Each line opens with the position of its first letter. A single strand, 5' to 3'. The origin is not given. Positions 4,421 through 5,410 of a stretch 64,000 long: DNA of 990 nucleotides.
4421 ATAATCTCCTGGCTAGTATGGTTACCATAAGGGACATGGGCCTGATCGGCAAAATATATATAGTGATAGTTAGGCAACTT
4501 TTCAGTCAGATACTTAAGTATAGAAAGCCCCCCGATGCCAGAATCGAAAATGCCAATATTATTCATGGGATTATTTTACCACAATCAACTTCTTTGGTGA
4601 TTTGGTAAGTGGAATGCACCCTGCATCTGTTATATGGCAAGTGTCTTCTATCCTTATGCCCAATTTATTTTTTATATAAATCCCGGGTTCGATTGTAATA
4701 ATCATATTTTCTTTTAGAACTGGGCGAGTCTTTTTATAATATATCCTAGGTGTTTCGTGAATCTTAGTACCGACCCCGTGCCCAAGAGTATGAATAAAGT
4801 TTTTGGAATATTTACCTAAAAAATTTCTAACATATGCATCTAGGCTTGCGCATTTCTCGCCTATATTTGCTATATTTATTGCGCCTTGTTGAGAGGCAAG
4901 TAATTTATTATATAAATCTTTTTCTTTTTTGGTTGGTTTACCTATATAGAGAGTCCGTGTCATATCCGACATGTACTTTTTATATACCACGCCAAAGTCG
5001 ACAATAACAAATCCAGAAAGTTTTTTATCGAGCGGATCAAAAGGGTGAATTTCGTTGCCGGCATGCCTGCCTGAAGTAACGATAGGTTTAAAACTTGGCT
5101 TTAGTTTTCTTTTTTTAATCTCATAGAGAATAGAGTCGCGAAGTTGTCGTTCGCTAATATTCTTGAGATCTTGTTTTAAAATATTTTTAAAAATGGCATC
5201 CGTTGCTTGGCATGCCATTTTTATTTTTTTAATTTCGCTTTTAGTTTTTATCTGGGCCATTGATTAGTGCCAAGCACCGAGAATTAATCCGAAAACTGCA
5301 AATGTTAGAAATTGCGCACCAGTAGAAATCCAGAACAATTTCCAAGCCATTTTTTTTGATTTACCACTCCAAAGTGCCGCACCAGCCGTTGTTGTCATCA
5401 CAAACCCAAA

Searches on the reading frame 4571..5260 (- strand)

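Call 80: search_protein_families(library=pfam, proteins=[window:4571-5260:-], max_evalue=0.001)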
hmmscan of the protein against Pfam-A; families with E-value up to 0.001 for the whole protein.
window:4571-5260:- (229 aa): 1 family
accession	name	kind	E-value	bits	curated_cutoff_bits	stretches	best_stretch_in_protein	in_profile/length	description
PF00557.29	Peptidase_M24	-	2.1e-49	168.6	23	1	12-212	2-208/208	Metallopeptidase family M24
